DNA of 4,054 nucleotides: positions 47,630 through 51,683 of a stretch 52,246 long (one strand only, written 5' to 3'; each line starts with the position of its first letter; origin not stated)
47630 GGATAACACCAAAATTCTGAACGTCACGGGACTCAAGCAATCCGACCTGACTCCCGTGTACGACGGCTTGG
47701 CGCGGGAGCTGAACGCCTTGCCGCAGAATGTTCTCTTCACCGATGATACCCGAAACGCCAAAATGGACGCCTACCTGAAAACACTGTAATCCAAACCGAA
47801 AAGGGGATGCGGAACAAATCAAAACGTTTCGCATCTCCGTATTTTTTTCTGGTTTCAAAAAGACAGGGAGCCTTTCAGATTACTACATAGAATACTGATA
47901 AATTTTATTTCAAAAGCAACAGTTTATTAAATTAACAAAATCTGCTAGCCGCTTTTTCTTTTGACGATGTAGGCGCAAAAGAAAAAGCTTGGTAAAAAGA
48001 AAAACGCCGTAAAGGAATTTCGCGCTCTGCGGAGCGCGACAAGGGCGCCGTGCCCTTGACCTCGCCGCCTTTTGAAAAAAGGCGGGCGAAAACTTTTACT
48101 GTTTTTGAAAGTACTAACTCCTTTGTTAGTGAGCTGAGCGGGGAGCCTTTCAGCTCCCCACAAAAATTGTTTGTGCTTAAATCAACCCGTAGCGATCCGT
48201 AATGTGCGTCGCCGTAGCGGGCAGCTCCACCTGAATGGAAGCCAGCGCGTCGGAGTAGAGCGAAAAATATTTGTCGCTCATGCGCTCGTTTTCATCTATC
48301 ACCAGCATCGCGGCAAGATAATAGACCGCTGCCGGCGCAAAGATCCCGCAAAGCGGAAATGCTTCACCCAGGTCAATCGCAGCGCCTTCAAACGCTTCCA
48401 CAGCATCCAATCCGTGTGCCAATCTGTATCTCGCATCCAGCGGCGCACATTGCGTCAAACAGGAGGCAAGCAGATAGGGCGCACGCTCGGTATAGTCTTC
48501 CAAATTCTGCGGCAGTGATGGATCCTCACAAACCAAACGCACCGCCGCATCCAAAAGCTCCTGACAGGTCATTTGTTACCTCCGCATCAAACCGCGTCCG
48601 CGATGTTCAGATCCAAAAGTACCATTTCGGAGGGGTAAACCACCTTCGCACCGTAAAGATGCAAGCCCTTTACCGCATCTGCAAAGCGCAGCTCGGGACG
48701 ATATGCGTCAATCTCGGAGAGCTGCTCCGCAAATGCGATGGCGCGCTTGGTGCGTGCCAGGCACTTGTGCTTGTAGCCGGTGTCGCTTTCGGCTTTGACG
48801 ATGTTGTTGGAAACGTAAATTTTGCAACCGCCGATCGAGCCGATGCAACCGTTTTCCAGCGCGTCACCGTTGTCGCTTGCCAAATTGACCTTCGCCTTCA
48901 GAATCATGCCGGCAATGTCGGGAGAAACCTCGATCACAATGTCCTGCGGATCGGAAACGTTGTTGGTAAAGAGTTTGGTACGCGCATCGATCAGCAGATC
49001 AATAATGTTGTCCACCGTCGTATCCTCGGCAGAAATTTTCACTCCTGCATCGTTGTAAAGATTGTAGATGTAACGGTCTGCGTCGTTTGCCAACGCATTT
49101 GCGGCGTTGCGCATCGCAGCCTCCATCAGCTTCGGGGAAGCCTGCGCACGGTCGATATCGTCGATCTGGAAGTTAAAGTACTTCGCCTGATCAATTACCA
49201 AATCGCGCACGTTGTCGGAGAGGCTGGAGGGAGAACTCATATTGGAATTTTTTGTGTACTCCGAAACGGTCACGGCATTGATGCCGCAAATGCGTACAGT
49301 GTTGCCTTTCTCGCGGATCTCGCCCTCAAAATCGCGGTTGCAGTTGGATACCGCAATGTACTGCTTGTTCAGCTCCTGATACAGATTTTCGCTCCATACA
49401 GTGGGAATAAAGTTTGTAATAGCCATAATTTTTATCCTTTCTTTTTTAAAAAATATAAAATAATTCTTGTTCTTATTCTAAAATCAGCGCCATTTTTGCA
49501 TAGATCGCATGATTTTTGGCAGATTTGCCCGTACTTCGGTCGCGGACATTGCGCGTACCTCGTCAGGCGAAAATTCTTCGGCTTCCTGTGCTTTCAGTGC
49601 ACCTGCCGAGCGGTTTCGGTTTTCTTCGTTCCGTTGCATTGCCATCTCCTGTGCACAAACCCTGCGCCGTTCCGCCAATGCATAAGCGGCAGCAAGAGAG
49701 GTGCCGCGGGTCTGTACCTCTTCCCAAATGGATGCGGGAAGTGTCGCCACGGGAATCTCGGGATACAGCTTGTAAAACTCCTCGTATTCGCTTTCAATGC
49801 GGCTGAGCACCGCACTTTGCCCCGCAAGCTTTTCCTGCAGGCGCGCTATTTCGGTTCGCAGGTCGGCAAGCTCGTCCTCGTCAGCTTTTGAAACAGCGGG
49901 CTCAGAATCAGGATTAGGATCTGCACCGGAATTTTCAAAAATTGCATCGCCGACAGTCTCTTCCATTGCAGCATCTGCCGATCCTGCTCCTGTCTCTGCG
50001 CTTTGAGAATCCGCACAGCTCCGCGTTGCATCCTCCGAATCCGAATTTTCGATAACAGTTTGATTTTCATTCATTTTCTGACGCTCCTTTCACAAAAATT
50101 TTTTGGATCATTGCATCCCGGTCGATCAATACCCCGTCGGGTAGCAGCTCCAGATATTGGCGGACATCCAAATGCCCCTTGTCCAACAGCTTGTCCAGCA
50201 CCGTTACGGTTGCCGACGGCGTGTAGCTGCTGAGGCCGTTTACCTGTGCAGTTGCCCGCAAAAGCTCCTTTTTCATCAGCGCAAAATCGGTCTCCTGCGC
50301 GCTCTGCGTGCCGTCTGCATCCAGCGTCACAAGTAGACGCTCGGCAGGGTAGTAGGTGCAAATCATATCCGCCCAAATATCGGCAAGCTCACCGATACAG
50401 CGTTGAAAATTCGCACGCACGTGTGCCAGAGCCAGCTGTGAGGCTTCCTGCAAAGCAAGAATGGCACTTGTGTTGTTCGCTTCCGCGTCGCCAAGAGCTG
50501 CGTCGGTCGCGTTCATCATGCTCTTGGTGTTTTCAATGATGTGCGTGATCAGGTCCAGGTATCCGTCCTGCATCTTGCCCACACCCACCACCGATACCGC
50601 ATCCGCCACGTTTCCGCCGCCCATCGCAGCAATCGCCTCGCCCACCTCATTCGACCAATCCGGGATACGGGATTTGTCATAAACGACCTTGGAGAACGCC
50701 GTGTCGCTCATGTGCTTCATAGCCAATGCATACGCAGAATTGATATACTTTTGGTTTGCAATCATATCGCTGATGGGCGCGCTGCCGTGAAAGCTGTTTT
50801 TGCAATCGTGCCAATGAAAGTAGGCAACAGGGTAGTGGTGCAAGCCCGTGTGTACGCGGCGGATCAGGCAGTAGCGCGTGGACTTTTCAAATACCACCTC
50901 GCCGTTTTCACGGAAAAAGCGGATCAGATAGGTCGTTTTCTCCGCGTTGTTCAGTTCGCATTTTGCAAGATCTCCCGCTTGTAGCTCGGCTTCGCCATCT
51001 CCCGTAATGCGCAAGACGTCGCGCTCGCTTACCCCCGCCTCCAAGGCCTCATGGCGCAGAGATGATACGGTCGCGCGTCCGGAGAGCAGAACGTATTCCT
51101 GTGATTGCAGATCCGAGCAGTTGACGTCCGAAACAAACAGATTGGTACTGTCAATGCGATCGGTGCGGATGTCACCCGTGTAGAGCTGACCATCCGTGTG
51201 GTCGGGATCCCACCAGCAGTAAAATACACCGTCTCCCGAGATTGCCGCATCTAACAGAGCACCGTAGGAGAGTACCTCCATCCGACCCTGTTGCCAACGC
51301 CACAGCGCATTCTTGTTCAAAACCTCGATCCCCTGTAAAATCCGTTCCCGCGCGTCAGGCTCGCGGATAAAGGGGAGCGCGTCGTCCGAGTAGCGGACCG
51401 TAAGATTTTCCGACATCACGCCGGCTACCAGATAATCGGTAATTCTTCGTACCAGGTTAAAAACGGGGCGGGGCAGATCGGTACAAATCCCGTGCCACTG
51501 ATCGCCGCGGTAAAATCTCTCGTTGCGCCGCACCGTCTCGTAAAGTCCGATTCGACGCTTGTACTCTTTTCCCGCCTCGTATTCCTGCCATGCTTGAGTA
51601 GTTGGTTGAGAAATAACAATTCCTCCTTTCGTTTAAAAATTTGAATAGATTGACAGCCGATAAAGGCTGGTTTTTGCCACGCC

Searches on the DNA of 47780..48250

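Call 8: search_rna_families(source=window, start=47780, end=48250, threshold=evalue, max_evalue=10)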
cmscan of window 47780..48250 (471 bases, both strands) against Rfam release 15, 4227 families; matches with E-value up to 10: 10.
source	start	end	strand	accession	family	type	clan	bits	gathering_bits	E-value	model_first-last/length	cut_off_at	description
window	48106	48181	-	RF00839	mir-452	Gene; miRNA;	-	23.2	70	0.041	1-85/85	no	mir-452 microRNA precursor family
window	47946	47995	-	RF02555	hveRNA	Gene; rRNA;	-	17.8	90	2.7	1-124/124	no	mt-5S-like H. vermiformis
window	47799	47959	-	RF02376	antisense_SR1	Gene; sRNA;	-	16.2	45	0.71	1-210/210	no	SR1 sRNA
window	48030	48112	-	RF02494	Gl_U6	Gene; snRNA; splicing;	-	15.7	100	1.1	1-102/102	no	Giardia U6 spliceosomal RNA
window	47951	47990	+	RF03566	mir-4875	Gene; miRNA;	-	15.6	90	3.7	1-73/73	no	mir-4875 microRNA precursor family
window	47975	48028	-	RF00489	ctRNA_p42d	Gene; antisense;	-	14.3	50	4.5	1-46/46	no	ctRNA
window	47881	47932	-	RF03693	MIR1919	Gene; miRNA;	-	14.3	85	6.9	37-88/123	no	MIR1919 microRNA precursor family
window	48043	48185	+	RF02043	HOTTIP_4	Gene; lncRNA;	-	13.6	45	6.2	1-166/166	no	HOXA transcript at the distal tip, conserved region 4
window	47899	48019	+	RF02590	Spy1186876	Gene; sRNA;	-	12.4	208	2.9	1-243/243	no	S. pyogenes small RNA 1186876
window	48059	48161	-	RF02032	GOLLD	Gene;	-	9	150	5.5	1-416/416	no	Giant, ornate, lake- and Lactobacillales-derived (GOLLD) RNA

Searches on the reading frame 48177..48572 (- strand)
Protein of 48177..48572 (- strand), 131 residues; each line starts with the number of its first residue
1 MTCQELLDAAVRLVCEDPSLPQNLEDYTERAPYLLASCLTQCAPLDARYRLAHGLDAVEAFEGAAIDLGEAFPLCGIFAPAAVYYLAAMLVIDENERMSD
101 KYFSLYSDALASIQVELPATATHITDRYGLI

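Call 12: search_protein_families(library=pfam, proteins=[window:48177-48572:-], max_evalue=0.01)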
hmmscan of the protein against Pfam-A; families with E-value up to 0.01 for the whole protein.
window:48177-48572:- (131 aa): 0 families

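Call 45: find_encoding_contigs(protein=window:48177-48572:-, flank=3000, max_places=8)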
Protein window:48177-48572:- (131 aa): 4 contigs read that carry it; 2 places shown.
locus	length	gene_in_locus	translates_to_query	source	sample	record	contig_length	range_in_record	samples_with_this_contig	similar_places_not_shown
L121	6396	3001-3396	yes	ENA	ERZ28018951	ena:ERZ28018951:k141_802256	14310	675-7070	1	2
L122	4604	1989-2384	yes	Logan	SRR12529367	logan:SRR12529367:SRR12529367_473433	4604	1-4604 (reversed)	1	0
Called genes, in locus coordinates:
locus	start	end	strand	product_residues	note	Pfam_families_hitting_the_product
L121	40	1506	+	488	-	PF16510:P22_portal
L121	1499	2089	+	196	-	-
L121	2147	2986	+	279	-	PF25209:Phage_capsid_4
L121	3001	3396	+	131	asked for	-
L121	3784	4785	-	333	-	PF01370:Epimerase (weak), PF16363:GDP_Man_Dehyd (faint)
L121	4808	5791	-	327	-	PF08240:ADH_N, PF00107:ADH_zinc_N, PF13602:ADH_zinc_N_2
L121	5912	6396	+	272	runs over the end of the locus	PF07883:Cupin_2 (weak), PF00165:HTH_AraC, PF12833:HTH_18, PF00165:HTH_AraC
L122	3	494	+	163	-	?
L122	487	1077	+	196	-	-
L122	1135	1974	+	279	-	PF25209:Phage_capsid_4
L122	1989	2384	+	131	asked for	-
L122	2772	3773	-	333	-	PF01370:Epimerase (weak), PF16363:GDP_Man_Dehyd (faint)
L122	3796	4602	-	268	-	?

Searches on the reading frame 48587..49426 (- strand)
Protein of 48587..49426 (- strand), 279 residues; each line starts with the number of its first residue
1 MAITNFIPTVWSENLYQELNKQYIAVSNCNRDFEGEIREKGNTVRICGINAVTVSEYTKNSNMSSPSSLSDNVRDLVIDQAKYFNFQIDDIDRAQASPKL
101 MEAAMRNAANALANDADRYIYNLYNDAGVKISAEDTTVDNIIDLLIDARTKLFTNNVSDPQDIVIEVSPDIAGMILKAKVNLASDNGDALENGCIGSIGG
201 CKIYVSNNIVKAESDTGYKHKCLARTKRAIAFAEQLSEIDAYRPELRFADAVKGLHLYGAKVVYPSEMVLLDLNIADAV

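Call 12: search_protein_families(library=pfam, proteins=[window:48587-49426:-], max_evalue=0.01)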
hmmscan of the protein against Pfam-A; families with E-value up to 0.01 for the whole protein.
window:48587-49426:- (279 aa): 2 families
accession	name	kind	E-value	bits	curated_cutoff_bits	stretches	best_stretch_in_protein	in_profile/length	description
PF25209.1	Phage_capsid_4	-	4.6e-08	34.1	27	1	69-265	66-254/262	Phage capsid protein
PF04454.18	Linocin_M18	-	0.0013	18.4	24.3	1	48-166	46-174/253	Encapsulating protein for peroxidase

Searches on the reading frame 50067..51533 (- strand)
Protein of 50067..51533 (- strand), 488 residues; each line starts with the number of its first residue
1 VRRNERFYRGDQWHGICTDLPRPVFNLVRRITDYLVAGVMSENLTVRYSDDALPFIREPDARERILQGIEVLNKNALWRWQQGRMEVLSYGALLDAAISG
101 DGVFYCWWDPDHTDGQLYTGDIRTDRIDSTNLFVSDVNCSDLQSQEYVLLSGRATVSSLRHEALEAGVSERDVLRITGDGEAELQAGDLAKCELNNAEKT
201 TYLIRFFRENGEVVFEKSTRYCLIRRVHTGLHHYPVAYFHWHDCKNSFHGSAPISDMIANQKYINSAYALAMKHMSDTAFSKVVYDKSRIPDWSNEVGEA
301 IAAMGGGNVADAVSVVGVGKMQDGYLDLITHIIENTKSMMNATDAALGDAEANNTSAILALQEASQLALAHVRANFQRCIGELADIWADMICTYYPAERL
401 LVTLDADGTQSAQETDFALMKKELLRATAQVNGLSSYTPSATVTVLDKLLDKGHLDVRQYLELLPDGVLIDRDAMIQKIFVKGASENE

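Call 12: search_protein_families(library=pfam, proteins=[window:50067-51533:-], max_evalue=0.01)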
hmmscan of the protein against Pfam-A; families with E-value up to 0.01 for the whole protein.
window:50067-51533:- (488 aa): 1 family
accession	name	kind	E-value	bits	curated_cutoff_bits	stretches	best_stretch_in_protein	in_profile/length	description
PF16510.12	P22_portal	-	2.1e-16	60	26.1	1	253-416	295-466/594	Phage P22-like portal protein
